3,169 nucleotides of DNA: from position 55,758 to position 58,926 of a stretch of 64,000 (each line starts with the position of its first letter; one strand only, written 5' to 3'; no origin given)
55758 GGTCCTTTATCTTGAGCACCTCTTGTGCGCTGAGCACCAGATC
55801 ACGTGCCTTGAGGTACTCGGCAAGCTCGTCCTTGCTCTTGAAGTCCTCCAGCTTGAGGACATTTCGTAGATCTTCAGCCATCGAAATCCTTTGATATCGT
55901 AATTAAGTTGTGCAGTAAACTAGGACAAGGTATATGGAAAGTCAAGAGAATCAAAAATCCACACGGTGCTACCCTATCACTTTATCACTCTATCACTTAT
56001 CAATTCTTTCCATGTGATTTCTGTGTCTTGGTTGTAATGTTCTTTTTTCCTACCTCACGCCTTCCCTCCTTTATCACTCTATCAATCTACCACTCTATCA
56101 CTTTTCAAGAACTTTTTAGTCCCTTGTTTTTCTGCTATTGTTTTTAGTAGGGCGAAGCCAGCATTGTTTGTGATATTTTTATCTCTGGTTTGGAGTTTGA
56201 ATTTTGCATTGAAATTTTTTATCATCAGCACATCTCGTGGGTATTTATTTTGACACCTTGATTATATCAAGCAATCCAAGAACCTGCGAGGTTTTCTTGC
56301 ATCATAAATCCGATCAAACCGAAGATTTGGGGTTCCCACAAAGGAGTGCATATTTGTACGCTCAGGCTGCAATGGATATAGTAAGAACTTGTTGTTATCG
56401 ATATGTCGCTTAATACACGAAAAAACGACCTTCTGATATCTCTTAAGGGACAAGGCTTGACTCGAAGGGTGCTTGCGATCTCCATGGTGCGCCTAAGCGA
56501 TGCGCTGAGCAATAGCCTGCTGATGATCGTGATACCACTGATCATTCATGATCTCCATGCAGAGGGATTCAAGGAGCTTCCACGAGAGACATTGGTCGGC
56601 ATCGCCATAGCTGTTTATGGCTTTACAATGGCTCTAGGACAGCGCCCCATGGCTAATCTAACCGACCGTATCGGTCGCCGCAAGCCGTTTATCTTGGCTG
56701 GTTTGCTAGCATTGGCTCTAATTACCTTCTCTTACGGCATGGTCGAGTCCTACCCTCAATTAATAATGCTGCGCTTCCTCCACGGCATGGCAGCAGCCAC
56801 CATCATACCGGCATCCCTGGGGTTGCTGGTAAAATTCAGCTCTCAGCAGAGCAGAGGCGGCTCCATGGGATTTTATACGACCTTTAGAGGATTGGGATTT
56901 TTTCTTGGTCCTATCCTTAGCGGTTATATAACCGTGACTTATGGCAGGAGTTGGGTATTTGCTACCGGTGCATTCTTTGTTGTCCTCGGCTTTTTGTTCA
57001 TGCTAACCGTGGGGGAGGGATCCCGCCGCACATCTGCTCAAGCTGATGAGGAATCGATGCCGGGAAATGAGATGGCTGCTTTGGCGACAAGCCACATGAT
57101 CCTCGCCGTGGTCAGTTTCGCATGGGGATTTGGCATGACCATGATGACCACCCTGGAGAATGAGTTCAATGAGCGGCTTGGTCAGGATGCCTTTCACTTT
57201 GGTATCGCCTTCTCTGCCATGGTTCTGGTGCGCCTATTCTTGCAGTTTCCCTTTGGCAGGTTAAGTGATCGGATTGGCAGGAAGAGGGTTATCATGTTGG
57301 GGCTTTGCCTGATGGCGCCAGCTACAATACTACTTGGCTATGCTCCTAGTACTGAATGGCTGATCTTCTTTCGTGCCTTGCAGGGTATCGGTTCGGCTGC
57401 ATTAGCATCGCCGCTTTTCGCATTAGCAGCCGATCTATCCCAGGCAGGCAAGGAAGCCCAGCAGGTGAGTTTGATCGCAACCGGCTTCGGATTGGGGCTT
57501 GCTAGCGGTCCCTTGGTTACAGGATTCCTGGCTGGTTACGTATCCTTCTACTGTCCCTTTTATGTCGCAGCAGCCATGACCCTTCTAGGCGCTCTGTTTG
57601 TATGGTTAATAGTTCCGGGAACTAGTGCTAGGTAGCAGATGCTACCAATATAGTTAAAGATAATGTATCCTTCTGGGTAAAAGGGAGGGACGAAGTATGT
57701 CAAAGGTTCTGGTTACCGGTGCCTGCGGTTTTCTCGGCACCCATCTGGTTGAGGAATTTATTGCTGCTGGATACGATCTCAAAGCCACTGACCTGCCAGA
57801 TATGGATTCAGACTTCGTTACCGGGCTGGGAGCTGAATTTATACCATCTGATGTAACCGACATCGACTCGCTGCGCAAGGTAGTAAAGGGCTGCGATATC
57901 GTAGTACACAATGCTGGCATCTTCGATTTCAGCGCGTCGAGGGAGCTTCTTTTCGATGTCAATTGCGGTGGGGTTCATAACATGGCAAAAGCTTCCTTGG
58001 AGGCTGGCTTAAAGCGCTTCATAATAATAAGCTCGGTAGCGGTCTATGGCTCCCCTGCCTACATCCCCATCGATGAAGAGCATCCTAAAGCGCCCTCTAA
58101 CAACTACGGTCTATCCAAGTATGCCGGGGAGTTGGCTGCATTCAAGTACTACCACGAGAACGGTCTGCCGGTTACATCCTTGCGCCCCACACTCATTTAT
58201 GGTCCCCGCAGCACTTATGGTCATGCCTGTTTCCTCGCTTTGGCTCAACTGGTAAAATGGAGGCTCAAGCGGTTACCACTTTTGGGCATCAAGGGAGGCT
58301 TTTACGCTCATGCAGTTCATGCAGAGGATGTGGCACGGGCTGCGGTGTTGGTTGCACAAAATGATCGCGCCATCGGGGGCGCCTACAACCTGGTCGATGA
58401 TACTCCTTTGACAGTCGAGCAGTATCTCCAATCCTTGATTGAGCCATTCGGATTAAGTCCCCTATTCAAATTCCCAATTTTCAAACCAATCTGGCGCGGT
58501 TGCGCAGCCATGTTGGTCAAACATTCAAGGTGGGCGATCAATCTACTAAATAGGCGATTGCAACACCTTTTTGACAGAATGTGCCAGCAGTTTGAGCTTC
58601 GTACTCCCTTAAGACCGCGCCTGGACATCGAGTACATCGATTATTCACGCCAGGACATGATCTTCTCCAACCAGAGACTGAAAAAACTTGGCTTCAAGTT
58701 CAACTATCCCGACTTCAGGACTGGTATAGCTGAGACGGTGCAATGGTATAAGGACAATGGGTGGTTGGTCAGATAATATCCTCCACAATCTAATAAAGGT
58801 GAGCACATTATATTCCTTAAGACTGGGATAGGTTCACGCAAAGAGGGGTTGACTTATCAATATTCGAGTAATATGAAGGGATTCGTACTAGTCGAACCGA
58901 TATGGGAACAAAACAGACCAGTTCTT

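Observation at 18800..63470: Window-wide enrichment: four radical SAM, five GT-A/GT-B glycosyltransferases, three GT-C-like membrane proteins, two epimerases, two phosphodiesterases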

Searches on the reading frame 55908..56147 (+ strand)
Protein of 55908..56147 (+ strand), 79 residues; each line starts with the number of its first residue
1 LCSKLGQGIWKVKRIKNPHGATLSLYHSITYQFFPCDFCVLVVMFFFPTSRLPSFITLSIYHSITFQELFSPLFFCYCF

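Call 110: search_protein_families(library=pfam, max_evalue=0.1, proteins=[window:55908-56147:+])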
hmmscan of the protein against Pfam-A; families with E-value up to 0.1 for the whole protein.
window:55908-56147:+ (79 aa): 0 families

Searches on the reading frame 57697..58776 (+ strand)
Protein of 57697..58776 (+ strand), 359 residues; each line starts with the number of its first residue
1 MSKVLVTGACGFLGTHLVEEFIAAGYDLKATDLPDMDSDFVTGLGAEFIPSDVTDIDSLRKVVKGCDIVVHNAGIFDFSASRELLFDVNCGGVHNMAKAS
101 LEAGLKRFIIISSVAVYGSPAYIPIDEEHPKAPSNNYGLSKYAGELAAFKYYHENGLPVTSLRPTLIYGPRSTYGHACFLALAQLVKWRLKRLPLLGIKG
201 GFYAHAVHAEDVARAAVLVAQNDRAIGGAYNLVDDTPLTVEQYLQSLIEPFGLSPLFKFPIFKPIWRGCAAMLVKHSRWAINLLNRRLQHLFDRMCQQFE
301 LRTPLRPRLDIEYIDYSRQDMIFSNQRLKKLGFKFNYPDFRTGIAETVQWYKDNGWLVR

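Call 5: search_protein_families(library=pfam, proteins=[window:57697-58776:+])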
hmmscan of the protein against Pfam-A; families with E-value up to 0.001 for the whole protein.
window:57697-58776:+ (359 aa): 11 families
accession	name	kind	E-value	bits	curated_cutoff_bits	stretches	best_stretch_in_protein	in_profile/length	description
PF01370.27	Epimerase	-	1e-39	136.9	20.9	1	4-232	1-239/240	NAD dependent epimerase/dehydratase family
PF01073.25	3Beta_HSD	-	4.8e-25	88.6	22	1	5-254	1-271/280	3-beta hydroxysteroid dehydrogenase/isomerase family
PF16363.11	GDP_Man_Dehyd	-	4.9e-23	82.6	27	1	5-236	1-251/332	GDP-mannose 4,6 dehydratase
PF07993.18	NAD_binding_4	-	1.5e-15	57.5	20.1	1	58-176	81-215/258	Male sterility protein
PF04321.23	RmlD_sub_bind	-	1.5e-14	54.2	27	1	3-150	2-138/287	RmlD substrate binding domain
PF13460.12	NAD_binding_10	-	4.8e-14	53.1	27.2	1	8-168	1-147/184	NAD(P)H-binding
PF05368.20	NmrA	-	1.5e-08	35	27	1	2-110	3-104/298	NmrA-like family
PF00106.31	adh_short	-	2.6e-06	27.5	26.6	1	4-114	3-137/195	short chain dehydrogenase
PF13561.12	adh_short_C2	-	2.3e-05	24.5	27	1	13-103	8-118/236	Enoyl-(Acyl carrier protein) reductase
PF02719.21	Polysacc_synt_2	-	7.3e-05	22.5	20.2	1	4-113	1-128/293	Polysaccharide biosynthesis protein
PF16912.11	Glu_dehyd_C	-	0.00044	20.2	34.9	1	4-75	36-109/211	Glucose dehydrogenase C-terminus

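Call 23: search_protein_families(library=ncbifam, max_evalue=0.001, proteins=[window:57697-58776:+])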
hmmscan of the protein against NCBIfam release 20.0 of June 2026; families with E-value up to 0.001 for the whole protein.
window:57697-58776:+ (359 aa): 32 families (the best 25 are shown)
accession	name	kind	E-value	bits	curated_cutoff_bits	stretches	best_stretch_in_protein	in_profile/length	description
TIGR04180.1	EDH_00030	hypoth_equivalog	8.7e-32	110.4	475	1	4-248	1-253/297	NAD-dependent 4,6-dehydratase LegB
TIGR03466.1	HpnA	hypoth_equivalog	2.7e-29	102.1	367.65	1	3-252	2-247/327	hopanoid-associated sugar epimerase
NF042423.1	oxyalk_red_Shew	equivalog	8.8e-26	90.7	580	1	2-254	9-260/331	2-alkyl-3-oxoalkanoate reductase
TIGR01746.1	Thioester-redct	subfamily_domain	7.5e-18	64.9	213.35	1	60-252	83-281/371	thioester reductase domain-containing protein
TIGR01179.1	galE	equivalog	7.8e-18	64.4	262.3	1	3-163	1-172/332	UDP-glucose 4-epimerase GalE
NF052578.1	StrlDmthSdmBMthl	equivalog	1.9e-16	60.8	600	1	4-252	3-246/328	sterol demethylase protein SdmB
TIGR01181.1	dTDP_gluc_dehyt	equivalog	9.3e-16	57.8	365.1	1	3-248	1-258/321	dTDP-glucose 4,6-dehydratase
NF041293.1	G6PDh_Azf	equivalog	3.9e-15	56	400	1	3-163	4-178/252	NAD-dependent glucose-6-phosphate dehydrogenase Azf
NF042422.1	oxyalk_red_OleD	equivalog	4.5e-15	55.9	580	1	3-252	2-251/329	2-alkyl-3-oxoalkanoate reductase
TIGR02197.1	heptose_epim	equivalog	1.2e-14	54.2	274.6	1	4-232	1-241/316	ADP-glyceromanno-heptose 6-epimerase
TIGR01214.1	rmlD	equivalog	7.6e-14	51.5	224.05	1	3-177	1-157/285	dTDP-4-dehydrorhamnose reductase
NF058621.1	DiazavRedAvaA7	equivalog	5.7e-13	49.2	400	1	3-252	2-249/304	3-diazoavenalumate denitrifying reductase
NF043036.1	ErythonDh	equivalog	1.2e-11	44.4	325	1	3-151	2-163/321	D-erythronate dehydrogenase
NF007956.0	PRK10675.1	subfamily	1.6e-09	37.4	394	1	3-143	2-155/338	UDP-glucose 4-epimerase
NF011728.1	PRK15181.1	equivalog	6.4e-08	32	760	1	3-220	17-249/348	Vi polysaccharide biosynthesis UDP-N-acetylglucosaminuronic acid C-4 epimerase TviC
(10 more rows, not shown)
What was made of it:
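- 56403..58776 (+): MFS transporter followed by an SDR 'epimerase/dehydratase'. For the SDR, LegB 110/475 and HpnA 102/368 bits, both below cut-off (call 23).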
